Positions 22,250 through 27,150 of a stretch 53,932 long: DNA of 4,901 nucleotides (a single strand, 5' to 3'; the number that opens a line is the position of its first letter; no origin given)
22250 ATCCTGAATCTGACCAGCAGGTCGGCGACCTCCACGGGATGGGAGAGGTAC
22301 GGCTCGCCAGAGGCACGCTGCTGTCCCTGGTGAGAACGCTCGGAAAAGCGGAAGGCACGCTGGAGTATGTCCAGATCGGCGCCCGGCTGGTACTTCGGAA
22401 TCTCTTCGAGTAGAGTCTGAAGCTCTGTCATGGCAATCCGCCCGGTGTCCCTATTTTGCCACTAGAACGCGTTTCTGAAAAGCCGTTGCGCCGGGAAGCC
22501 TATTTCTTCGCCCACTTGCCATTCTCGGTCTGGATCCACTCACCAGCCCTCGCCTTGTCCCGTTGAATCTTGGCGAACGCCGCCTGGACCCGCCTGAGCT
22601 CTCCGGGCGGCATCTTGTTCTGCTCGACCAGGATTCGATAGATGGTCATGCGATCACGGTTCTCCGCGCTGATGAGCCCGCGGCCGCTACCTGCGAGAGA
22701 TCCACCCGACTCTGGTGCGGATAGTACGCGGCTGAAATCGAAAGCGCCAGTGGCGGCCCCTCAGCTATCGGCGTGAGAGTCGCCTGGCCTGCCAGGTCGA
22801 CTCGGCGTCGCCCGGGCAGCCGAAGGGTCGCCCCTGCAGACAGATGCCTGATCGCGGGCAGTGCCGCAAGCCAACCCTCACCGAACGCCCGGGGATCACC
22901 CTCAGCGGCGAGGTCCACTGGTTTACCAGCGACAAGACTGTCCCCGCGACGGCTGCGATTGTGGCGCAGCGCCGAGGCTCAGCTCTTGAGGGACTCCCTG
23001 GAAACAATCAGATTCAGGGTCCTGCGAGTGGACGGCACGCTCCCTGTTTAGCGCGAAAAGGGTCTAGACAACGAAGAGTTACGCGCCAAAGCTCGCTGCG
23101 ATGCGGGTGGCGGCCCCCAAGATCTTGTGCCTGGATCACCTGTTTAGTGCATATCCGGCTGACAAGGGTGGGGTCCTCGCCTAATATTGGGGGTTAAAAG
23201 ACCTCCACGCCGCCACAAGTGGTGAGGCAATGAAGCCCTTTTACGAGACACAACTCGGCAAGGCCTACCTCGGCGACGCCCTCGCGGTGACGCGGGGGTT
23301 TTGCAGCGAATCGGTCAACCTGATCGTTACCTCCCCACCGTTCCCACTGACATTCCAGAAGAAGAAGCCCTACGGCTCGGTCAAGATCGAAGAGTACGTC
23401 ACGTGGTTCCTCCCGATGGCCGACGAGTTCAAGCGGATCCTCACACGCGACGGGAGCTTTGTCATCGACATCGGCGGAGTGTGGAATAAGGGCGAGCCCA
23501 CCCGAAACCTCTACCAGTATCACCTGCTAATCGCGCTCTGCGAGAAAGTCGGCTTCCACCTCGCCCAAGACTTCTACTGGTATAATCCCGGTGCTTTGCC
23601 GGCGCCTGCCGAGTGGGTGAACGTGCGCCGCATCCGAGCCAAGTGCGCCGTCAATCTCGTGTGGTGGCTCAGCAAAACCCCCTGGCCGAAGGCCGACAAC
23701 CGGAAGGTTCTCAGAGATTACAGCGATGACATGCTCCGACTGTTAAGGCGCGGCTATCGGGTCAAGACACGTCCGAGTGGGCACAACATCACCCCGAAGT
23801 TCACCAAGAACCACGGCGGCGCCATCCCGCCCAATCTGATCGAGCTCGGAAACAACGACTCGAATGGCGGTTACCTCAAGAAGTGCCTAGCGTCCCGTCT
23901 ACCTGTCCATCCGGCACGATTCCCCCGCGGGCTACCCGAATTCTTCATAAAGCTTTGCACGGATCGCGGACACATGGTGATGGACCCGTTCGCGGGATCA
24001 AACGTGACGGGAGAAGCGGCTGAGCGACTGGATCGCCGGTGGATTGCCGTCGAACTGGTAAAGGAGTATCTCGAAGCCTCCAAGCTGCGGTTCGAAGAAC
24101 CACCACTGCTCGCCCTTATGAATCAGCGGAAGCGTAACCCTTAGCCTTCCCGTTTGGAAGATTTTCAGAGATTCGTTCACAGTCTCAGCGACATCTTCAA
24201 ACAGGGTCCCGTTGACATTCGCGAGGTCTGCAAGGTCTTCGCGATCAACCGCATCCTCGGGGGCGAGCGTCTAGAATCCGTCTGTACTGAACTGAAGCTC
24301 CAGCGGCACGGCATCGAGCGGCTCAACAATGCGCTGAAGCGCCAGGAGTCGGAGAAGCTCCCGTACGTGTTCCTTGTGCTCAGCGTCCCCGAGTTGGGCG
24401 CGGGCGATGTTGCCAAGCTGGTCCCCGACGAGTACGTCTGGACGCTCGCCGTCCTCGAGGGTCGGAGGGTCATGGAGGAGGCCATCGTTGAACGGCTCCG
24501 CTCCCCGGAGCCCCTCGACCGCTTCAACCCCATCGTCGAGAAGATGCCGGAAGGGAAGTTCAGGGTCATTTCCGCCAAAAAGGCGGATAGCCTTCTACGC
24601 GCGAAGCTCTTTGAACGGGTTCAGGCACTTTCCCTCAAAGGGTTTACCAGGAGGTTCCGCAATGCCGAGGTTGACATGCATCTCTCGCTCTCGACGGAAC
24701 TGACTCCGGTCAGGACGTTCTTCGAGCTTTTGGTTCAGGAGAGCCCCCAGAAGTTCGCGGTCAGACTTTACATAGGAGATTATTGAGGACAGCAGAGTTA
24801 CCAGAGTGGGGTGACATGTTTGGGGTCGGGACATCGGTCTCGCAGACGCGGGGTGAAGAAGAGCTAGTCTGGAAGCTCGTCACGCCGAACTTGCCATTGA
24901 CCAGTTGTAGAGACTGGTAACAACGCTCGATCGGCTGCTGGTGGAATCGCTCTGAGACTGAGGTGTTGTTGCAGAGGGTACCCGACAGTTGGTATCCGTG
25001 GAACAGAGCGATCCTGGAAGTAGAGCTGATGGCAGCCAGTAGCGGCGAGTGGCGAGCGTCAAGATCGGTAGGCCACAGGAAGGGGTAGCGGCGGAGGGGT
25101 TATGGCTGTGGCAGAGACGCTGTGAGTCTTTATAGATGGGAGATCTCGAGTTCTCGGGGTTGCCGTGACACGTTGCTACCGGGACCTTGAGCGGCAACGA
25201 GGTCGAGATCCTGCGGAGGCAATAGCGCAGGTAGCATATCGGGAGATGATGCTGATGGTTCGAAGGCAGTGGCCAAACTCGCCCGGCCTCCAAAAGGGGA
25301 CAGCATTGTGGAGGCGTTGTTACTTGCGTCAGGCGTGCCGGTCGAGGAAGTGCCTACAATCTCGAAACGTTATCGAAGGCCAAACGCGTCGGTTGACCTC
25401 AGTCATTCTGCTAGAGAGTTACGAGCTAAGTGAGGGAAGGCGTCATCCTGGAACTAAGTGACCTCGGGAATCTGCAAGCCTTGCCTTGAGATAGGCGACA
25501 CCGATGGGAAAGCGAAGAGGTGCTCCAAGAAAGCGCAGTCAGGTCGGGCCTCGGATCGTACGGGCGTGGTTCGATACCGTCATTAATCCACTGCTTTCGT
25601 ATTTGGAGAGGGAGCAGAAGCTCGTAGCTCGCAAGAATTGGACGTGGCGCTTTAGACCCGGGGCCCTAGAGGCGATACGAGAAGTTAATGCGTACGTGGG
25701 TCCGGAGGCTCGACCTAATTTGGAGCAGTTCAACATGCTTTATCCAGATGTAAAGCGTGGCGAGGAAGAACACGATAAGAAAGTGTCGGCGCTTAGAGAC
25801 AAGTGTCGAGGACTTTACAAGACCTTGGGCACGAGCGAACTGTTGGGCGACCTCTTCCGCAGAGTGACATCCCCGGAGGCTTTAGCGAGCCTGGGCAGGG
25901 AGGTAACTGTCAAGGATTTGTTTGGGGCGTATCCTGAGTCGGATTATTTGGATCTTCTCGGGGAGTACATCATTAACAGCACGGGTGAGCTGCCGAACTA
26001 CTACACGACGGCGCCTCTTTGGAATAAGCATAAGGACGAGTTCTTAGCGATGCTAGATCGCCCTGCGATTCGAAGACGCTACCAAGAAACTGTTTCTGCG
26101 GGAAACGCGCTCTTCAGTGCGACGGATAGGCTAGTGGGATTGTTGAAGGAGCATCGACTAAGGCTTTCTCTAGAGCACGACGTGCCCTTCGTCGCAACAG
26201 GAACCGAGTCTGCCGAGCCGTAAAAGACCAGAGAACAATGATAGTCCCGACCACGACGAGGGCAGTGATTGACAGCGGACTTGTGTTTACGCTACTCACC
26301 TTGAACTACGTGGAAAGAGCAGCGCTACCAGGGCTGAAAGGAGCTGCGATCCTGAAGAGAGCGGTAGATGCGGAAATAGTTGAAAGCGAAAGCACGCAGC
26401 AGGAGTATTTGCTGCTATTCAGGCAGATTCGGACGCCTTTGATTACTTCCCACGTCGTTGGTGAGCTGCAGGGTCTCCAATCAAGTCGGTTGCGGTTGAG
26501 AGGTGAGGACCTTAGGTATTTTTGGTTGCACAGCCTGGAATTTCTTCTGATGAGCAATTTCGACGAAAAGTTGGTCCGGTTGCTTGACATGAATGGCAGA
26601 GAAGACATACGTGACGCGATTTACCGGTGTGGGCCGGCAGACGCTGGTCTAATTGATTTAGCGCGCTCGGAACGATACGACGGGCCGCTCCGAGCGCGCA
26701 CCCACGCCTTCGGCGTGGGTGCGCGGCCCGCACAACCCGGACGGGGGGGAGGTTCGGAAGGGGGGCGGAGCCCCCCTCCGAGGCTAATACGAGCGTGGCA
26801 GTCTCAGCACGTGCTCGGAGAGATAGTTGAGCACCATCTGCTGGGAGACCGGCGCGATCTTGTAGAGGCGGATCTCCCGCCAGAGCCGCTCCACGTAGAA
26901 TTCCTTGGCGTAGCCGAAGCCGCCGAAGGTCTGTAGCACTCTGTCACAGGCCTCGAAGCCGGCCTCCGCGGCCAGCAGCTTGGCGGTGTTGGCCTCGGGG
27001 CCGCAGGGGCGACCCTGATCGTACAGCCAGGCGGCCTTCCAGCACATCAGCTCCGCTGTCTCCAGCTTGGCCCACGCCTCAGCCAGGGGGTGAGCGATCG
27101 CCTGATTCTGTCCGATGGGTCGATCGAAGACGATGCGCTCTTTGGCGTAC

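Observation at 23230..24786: M.PvuII-like methyltransferase and the next ORF share one frame, separated by a single amber codon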

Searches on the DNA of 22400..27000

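Call 51: search_rna_families(source=window, start=22400, end=27000, threshold=evalue, max_evalue=0.1)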
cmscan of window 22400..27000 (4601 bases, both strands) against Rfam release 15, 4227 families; matches with E-value up to 0.1: 1.
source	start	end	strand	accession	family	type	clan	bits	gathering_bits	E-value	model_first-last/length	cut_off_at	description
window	22665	22723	+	RF01119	sR32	Gene; snRNA; snoRNA; CD-box;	-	18.9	40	0.075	1-57/57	no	Small nucleolar RNA sR32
